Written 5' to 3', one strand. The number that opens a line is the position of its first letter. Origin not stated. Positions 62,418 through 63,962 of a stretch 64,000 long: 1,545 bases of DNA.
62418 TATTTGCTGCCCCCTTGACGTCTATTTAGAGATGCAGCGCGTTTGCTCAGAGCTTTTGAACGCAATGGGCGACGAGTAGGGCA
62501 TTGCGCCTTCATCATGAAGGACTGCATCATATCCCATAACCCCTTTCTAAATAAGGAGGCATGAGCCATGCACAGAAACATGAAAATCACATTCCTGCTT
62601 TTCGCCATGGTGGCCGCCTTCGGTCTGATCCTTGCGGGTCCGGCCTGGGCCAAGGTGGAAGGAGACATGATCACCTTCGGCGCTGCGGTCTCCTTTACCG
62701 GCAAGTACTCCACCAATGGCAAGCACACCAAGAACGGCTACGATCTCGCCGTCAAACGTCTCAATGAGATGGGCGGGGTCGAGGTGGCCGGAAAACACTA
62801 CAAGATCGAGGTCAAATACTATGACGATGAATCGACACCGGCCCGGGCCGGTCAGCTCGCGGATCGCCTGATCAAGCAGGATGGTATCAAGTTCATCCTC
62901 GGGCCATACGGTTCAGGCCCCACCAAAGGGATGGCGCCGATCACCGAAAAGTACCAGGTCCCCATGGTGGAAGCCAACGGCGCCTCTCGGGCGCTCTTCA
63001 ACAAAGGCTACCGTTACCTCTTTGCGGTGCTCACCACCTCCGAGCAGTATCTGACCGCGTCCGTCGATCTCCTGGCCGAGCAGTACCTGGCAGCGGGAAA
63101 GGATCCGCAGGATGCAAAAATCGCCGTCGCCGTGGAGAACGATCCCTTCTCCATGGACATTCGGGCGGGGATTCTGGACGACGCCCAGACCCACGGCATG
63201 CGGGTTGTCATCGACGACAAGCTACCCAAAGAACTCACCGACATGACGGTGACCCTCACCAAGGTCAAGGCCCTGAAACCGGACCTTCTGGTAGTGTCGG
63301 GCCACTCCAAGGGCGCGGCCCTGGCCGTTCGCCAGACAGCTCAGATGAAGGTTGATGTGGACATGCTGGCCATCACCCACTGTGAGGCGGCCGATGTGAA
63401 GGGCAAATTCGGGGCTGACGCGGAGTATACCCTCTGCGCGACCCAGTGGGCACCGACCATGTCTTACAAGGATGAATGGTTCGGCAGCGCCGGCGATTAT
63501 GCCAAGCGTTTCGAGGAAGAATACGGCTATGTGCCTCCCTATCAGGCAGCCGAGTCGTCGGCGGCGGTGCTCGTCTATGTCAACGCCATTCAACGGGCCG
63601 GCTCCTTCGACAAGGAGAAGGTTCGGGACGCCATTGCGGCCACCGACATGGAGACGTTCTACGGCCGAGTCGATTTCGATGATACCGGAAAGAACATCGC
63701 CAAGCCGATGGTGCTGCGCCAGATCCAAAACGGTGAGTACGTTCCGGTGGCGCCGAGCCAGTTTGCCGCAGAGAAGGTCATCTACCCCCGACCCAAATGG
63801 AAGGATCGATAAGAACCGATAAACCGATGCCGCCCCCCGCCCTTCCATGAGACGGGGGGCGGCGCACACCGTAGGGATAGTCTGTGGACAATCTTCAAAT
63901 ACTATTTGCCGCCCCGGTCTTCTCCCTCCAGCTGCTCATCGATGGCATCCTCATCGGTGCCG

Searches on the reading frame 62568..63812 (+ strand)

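Call 34: search_protein_families(library=pfam, proteins=[window:62568-63812:+])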
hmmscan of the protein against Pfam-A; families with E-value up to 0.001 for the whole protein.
window:62568-63812:+ (414 aa): 3 families
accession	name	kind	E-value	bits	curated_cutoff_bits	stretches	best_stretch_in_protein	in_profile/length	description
PF13458.12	Peripla_BP_6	-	8.5e-51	174.1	31.7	1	35-389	2-342/343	Periplasmic binding protein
PF13433.12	Peripla_BP_5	-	8.2e-19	68.4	27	2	38-129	4-91/363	Periplasmic binding protein domain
PF01094.35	ANF_receptor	-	1.8e-13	50.7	25.4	1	58-377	6-341/353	Receptor family ligand binding region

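Call 74: search_protein_families(library=ncbifam, proteins=[window:62568-63812:+], max_evalue=0.00001)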
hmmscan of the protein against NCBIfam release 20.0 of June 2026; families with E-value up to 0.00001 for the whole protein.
window:62568-63812:+ (414 aa): 3 families
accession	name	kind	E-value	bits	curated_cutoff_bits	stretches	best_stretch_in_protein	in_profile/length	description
NF011933.0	PRK15404.1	subfamily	4.6e-20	72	477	1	30-374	22-348/370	high-affinity branched-chain amino acid ABC transporter substrate-binding protein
TIGR03669.1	urea_ABC_arch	equivalog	5.1e-18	65.2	494.8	1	43-392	9-342/375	urea ABC transporter substrate-binding protein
TIGR03407.1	urea_ABC_UrtA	exception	8.5e-16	57.8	492.75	1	36-391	2-345/361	urea ABC transporter substrate-binding protein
